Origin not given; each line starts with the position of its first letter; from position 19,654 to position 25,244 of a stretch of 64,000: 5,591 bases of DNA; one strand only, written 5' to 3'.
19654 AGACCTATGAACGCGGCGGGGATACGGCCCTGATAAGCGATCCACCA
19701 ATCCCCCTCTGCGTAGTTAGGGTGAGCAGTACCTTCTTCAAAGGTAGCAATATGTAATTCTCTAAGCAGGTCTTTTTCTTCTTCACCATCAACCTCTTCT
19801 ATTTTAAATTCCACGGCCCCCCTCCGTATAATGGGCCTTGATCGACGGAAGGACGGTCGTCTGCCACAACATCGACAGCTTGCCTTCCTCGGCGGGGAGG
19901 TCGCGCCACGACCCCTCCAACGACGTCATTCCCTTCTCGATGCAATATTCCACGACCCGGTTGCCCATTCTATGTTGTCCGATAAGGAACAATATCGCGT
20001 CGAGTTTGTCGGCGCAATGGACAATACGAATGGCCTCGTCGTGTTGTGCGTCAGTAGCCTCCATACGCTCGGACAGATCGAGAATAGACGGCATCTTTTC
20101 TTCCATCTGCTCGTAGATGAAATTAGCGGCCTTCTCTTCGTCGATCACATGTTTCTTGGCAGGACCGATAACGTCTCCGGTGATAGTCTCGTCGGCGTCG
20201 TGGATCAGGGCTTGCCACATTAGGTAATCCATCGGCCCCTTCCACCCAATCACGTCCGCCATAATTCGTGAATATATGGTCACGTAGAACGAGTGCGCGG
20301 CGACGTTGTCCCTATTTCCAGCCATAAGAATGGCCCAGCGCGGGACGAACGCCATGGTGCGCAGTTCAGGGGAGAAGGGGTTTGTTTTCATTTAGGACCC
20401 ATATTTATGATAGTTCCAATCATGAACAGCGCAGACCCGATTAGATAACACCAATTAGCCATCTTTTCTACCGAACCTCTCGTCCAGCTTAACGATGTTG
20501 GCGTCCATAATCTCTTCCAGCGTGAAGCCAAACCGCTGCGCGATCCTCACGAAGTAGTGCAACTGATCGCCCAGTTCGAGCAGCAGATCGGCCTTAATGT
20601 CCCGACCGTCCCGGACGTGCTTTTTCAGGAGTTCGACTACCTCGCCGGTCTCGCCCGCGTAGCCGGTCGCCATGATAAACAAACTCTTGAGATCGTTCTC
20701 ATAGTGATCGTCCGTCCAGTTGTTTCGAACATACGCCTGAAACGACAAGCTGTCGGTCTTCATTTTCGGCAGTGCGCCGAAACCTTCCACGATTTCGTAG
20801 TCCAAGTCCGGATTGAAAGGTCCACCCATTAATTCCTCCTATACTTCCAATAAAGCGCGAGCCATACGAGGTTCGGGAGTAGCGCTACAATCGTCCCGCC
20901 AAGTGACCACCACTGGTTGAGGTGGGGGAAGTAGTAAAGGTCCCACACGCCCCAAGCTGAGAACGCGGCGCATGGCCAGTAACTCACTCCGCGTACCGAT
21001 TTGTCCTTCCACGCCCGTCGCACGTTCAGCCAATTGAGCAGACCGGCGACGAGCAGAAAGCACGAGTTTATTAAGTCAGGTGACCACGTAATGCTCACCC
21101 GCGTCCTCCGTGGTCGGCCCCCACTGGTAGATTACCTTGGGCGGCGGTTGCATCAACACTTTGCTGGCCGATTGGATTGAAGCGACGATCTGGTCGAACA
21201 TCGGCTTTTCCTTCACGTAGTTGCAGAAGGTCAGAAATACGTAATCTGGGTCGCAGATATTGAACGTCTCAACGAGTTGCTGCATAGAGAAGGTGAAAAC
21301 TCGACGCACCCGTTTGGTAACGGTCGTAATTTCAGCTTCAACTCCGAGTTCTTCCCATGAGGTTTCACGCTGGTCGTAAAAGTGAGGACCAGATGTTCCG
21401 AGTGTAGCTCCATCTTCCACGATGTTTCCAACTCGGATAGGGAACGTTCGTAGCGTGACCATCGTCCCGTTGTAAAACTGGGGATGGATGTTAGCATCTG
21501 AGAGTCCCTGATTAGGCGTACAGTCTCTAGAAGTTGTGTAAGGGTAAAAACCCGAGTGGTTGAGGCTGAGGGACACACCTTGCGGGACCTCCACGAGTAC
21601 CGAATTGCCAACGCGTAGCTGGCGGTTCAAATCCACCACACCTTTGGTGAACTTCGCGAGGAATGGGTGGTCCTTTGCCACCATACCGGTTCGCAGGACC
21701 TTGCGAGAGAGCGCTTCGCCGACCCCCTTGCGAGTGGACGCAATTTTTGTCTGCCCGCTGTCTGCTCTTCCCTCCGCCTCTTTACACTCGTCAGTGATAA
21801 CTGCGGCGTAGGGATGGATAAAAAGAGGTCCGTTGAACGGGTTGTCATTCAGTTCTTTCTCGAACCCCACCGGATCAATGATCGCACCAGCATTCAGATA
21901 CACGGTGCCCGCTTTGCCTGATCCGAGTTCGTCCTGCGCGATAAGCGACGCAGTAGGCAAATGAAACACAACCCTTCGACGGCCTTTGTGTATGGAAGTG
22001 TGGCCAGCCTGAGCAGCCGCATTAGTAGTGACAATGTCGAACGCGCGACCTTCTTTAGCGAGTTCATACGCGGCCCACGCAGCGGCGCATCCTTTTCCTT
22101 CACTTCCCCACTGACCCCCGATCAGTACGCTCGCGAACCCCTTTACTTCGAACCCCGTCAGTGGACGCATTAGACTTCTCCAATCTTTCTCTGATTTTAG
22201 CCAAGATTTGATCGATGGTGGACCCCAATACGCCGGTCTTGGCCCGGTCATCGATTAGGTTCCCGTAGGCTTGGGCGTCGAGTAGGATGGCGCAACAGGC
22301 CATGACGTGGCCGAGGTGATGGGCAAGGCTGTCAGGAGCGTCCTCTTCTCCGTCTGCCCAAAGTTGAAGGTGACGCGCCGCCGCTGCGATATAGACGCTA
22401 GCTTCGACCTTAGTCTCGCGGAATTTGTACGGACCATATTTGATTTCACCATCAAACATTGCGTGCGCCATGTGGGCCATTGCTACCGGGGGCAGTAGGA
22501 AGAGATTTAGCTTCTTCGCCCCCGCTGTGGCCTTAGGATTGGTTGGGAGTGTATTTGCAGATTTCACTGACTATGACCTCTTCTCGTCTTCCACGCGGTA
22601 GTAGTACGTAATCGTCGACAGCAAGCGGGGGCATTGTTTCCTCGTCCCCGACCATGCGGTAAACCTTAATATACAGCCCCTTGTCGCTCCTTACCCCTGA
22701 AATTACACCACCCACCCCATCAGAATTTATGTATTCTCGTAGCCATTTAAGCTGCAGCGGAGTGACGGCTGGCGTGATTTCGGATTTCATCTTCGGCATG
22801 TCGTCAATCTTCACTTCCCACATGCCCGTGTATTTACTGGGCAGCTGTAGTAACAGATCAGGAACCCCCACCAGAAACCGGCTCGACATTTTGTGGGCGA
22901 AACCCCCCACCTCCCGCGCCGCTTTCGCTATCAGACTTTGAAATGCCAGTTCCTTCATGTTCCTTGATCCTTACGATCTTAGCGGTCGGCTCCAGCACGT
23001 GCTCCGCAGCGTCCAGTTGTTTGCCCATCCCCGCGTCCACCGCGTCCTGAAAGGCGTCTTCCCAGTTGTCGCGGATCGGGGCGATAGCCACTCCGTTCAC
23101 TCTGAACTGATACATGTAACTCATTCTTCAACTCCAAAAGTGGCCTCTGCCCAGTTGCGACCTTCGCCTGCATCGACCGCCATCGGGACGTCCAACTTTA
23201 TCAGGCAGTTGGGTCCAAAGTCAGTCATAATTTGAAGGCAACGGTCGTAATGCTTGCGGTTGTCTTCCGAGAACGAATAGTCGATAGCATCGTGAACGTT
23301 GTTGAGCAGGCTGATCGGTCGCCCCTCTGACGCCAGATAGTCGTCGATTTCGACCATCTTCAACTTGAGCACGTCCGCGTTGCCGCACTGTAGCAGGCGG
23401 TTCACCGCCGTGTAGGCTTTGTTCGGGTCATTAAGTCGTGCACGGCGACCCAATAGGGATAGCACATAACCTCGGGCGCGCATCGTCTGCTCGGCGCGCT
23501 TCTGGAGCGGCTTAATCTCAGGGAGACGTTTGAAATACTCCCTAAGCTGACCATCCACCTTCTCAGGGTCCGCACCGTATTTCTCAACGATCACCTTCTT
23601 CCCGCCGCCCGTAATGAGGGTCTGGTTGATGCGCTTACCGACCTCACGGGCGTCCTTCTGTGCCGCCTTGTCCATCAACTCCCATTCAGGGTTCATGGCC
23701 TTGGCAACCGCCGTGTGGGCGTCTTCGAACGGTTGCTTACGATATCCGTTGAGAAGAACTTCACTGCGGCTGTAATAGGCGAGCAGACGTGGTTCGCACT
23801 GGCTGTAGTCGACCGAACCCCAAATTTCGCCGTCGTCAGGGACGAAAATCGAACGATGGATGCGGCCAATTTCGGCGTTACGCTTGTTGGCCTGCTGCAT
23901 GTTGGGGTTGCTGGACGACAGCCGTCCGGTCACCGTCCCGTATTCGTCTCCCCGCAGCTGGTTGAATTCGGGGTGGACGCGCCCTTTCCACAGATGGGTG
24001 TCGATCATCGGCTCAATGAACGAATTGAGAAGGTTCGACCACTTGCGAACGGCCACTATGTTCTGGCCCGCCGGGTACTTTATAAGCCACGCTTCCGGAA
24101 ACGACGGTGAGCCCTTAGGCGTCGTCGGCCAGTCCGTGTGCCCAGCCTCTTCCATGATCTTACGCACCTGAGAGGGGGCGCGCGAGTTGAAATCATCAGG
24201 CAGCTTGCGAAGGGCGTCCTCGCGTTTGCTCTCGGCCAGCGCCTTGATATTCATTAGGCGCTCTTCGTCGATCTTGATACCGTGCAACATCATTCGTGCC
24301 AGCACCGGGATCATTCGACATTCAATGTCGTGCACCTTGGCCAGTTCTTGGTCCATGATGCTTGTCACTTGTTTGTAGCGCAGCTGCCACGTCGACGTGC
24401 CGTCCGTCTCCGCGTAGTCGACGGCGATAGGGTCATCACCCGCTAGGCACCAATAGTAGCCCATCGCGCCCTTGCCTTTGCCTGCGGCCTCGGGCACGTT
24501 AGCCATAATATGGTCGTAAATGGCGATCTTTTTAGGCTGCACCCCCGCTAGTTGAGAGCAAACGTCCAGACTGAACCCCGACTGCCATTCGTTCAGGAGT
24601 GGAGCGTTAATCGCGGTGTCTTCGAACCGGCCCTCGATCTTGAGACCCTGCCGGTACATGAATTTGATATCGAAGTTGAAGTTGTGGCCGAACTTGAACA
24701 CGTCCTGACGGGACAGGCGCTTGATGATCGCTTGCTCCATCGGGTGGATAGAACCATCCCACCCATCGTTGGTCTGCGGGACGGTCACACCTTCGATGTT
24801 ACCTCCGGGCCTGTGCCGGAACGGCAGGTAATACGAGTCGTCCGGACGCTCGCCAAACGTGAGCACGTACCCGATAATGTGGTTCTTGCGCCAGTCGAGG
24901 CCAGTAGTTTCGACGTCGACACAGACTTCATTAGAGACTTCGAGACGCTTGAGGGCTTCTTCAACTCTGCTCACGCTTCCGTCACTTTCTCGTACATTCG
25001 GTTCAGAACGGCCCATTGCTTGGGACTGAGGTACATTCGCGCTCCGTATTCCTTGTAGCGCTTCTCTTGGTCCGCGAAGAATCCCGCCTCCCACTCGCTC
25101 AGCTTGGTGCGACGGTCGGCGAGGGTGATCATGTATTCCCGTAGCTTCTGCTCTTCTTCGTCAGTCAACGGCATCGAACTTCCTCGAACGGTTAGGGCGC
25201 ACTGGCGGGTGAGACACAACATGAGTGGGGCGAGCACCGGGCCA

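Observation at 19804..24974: Complete 2-aminoadenine (Z-base) DNA cluster: HD hydrolase, MazG-like hydrolase, PurZ, dATP/dGTP diphosphohydrolase-like protein and a family-A polymerase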

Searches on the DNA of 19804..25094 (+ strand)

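Call 6: search_dna_similar(query=window:19804-25094:+, collection=phages, mode=near, max_rows=20)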
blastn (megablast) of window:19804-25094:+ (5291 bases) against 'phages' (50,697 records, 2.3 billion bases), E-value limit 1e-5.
No match.

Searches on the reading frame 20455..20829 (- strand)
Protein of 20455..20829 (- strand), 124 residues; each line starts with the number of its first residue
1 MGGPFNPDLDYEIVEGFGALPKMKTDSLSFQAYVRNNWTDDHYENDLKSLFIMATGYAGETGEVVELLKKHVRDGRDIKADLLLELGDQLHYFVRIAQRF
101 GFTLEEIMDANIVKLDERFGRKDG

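Call 3: search_protein_families(library=pfam, proteins=[window:20455-20829:-], max_evalue=0.01)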
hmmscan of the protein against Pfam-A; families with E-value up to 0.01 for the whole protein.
window:20455-20829:- (124 aa): 2 families
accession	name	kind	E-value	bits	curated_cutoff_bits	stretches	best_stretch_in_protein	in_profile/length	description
PF03819.22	MazG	-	7.2e-06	26.6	22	1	57-118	10-69/74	MazG nucleotide pyrophosphohydrolase domain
PF09278.17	MerR-DNA-bind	-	0.0095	17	25.4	0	93-108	6-21/65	MerR, DNA binding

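Call 4: search_protein_families(library=phrogs, proteins=[window:20455-20829:-], max_evalue=0.001)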
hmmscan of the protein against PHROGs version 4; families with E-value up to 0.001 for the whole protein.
window:20455-20829:- (124 aa): 2 families
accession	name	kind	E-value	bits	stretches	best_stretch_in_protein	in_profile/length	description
phrog_229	-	other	1.5e-19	71.6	1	44-120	269-346/533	MazG-like pyrophosphatase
phrog_22758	-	other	2e-05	25.4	1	46-120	126-204/221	MazG-like pyrophosphatase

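Call 10: search_protein_families(library=ncbifam, proteins=[window:20455-20829:-], max_evalue=0.001)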
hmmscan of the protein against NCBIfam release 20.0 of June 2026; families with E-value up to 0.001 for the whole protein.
window:20455-20829:- (124 aa): 0 families

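Call 16: search_solved_structures(query=window:20455-20829:-, max_evalue=0.01, show_alignments=2)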
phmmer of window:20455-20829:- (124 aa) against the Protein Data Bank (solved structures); distinct sequences matched with E-value up to 0.01: 0.

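Call 73: find_homologous_proteins(query=window:20455-20829:-, max_evalue=0.001)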
Query window:20455-20829:- (124 aa): 18 proteins with E <= 0.001 among 32 candidates.
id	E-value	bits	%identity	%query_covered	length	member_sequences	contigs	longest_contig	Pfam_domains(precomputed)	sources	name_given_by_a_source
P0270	1.6e-77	276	100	100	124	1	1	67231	PF03819.23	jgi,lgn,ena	-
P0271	1.5e-27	114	55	77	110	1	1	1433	PF03819.23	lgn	-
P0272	1.7e-24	105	56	75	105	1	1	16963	PF03819.23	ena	-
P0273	1.2e-23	102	53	76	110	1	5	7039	PF03819.23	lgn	-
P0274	2.0e-23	101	55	75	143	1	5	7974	PF03819.23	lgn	-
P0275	3.2e-23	100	50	82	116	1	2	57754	PF03819.23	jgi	jgi:NTP pyrophosphatase (non-canonical NTP hydrolase)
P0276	3.9e-23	100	50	82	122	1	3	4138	PF03819.23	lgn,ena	-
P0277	2.2e-22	98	50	82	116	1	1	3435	PF03819.23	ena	-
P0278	5.4e-22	96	55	72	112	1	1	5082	PF03819.23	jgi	jgi:NTP pyrophosphatase (non-canonical NTP hydrolase)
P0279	8.5e-22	96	54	75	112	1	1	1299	PF03819.23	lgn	-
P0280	9.8e-22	96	49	81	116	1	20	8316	PF03819.23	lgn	-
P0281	3.1e-21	94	66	60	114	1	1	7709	PF03819.23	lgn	-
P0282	4.5e-21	93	62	61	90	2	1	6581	PF03819.23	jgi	-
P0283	4.2e-20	90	50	82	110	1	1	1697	PF03819.23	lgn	-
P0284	6.5e-18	83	61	58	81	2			PF03819.23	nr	nr:MazG nucleotide pyrophosphohydrolase domain-containing protein [Dyella lutea]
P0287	2.2e-16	78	56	64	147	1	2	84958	PF03819.23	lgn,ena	-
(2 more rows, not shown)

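Call 74: find_encoding_contigs(protein=P0275, flank=7000, max_places=2)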
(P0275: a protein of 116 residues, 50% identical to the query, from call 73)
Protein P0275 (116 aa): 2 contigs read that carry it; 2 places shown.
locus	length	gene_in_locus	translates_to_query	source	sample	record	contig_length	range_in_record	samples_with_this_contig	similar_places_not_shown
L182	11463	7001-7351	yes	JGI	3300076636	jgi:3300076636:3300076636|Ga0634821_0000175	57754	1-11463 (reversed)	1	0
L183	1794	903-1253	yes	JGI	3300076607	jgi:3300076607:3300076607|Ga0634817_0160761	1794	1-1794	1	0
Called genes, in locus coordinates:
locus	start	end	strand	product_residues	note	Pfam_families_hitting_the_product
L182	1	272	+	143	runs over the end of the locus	PF07603:Lcl_C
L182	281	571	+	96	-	-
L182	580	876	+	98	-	-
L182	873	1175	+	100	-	-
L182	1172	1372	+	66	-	-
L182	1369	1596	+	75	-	-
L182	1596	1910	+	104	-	-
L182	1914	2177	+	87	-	-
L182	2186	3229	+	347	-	PF04381:RdgC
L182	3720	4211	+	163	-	PF07603:Lcl_C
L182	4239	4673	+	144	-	-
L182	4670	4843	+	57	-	-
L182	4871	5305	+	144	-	-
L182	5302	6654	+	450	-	PF00078:RVT_1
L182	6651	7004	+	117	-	-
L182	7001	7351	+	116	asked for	PF03819:MazG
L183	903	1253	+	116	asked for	PF03819:MazG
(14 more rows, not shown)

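Call 75: find_encoding_contigs(protein=P0272, flank=7000, max_places=2)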
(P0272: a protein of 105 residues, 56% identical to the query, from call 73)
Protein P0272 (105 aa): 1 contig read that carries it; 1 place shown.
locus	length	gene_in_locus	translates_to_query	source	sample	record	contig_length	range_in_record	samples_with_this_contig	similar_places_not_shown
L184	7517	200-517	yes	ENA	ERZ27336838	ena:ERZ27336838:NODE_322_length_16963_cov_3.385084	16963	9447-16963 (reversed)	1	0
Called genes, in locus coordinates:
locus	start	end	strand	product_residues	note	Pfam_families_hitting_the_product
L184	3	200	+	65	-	?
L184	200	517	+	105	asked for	PF03819:MazG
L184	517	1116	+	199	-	PF27180:HI_1489_N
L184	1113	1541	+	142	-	PF08765:Mor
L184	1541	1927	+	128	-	-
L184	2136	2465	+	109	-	-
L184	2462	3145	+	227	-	PF01464:SLT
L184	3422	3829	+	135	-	-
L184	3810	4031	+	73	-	PF01258:zf-dskA_traR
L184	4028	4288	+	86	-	-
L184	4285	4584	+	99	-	-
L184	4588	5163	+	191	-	PF11985:Phage_Mu_Gp27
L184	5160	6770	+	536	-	-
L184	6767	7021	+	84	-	-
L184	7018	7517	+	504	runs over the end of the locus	PF06074:Portal_Mu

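Call 76: find_encoding_contigs(protein=P0287, flank=7000, max_places=2)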
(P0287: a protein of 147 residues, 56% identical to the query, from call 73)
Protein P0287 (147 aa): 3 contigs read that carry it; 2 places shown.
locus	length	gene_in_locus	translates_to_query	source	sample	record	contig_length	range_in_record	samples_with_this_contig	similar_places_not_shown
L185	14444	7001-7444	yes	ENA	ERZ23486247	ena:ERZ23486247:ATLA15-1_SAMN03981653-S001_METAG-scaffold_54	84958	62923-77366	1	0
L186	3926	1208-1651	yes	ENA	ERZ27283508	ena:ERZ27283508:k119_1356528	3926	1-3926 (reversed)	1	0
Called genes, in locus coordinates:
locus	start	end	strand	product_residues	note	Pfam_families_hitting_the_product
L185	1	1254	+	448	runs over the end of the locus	PF12851:Tet_JBP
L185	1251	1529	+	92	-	-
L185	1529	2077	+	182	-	PF01327:Pep_deformylase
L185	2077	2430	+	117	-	-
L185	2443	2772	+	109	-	-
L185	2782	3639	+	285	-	-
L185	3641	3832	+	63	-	-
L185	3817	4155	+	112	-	-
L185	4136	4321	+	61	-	PF11126:Phage_DsbA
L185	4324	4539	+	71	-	-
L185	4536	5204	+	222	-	PF09116:gp45-slide_C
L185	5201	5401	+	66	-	-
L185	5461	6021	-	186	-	-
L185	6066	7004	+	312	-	PF13191:AAA_16 (faint), PF13401:AAA_22 (faint), PF00004:AAA, PF13177:DNA_pol3_delta2, PF21328:Gp44_lid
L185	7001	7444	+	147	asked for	PF03819:MazG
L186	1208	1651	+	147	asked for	PF03819:MazG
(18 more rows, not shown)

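Call 97: predict_structure(alignment_id=A8)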
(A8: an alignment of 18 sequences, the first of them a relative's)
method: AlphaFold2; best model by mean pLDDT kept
length: 124 residues; sequences in the alignment: 18
mean_pLDDT: 85.1   pTM: 0.73
mean pLDDT of the five models: 85.1, 84.8, 84.4, 84.2, 83.5
residues with pLDDT >= 90: 71; 70-90: 30; 50-70: 18; < 50: 5
segments of 3 or more residues with pLDDT < 50: 1-4
pLDDT, mean of each block of 10 residues (from residue 1): 57 76 77 83 76 96 98 95 95 94 96 89 54
secondary structure, 60 per line:
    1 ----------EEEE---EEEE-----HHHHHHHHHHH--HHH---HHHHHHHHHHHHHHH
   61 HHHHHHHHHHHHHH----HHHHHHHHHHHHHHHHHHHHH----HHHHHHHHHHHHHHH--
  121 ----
elements in order: E11-14 E18-21 H27-37 H46-74 H79-99 H104-118

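Call 100: fold_search(model_id=the predicted structure, library=pdb)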
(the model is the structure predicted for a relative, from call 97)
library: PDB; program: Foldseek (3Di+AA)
matches with E <= 10: 231; with E <= 0.001: 0
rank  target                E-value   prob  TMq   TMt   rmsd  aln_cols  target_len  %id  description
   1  2gta_A                4.1e-02  0.99  0.53  0.64   3.6       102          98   22  Crystal Structure of the putative pyrophosphatase YPJD from Bacillus subtilis. Northeast Structural Genomics Consortiu (released 2006-05-23)
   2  1vmg                  4.6e-02  1.00  0.56  0.81   2.4        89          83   19  Crystal structure of MazG nucleotide pyrophosphohydrolase (13816655) from Sulfolobus solfataricus at 1.46 A resolution (released 2004-10-05)
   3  2q5z_B                6.8e-02  0.99  0.52  0.66   4.6        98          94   18  Crystal structure of iMazG from Vibrio DAT 722: Ntag-iMazG (P43212) (released 2007-10-09)
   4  2gta_B                6.8e-02  0.99  0.53  0.66   4.6        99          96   24  Crystal Structure of the putative pyrophosphatase YPJD from Bacillus subtilis. Northeast Structural Genomics Consortiu (released 2006-05-23)
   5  5ie9_D                7.7e-02  0.99  0.52  0.67   3.5        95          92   20  Crystal structure of the Bacillus-conserved MazG protein, a nucleotide pyrophosphohydrolase (released 2016-03-30)
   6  5ie9_C                8.8e-02  0.97  0.50  0.62   3.9        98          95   20  Crystal structure of the Bacillus-conserved MazG protein, a nucleotide pyrophosphohydrolase (released 2016-03-30)
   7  7mu5_C                1.4e-01  0.97  0.54  0.62   3.9       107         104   21  Human DCTPP1 bound to Triptolide (released 2022-08-24)
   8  7mu5_F                2.3e-01  0.93  0.54  0.61   3.9       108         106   20  Human DCTPP1 bound to Triptolide (released 2022-08-24)
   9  3cra_A                2.4e-01  0.97  0.53  0.30   3.2        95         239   22  Crystal Structure of Escherichia coli MazG, the Regulator of Nutritional Stress Response (released 2008-04-22)
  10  2q5z_A                2.4e-01  0.97  0.51  0.66   4.7        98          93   18  Crystal structure of iMazG from Vibrio DAT 722: Ntag-iMazG (P43212) (released 2007-10-09)
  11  6sqw_D                2.6e-01  0.91  0.55  0.60   7.3       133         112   20  Mouse dCTPase in complex with 5-Me-dCMP (released 2020-01-29)
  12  6sqy_D                2.6e-01  0.90  0.55  0.60   7.2       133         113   20  Mouse dCTPase in complex with dCMP (released 2020-01-29)
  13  6sqz_D                2.8e-01  0.93  0.56  0.62   3.8       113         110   20  Mouse dCTPase in complex with dCMPNPP (released 2020-01-29)
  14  3crc_B                2.8e-01  0.47  0.34  0.24   6.2       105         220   18  Crystal Structure of Escherichia coli MazG, the Regulator of Nutritional Stress Response (released 2008-04-22)
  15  2a3q_A                3.0e-01  0.94  0.58  0.63   4.5       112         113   20  X-Ray Structure of Protein from Mus Musculus MM.29898 (released 2005-07-19)
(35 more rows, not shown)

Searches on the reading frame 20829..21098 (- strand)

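Call 3: search_protein_families(library=pfam, proteins=[window:20829-21098:-], max_evalue=0.01)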
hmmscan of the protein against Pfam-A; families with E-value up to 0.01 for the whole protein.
window:20829-21098:- (89 aa): 0 families

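Call 4: search_protein_families(library=phrogs, proteins=[window:20829-21098:-], max_evalue=0.001)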
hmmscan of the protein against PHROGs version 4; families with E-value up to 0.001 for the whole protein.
window:20829-21098:- (89 aa): 0 families

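Call 10: search_protein_families(library=ncbifam, proteins=[window:20829-21098:-], max_evalue=0.001)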
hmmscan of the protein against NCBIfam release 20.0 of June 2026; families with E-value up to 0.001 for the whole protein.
window:20829-21098:- (89 aa): 0 families

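Call 72: search_protein_families(library=pfam, proteins=[window:20829-21098:-], max_evalue=1)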
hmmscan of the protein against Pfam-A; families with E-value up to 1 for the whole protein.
window:20829-21098:- (89 aa): 1 family
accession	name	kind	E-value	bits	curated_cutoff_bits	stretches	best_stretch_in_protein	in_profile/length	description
PF00558.24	Vpu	-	0.52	10.6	24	0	64-89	7-33/81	Vpu protein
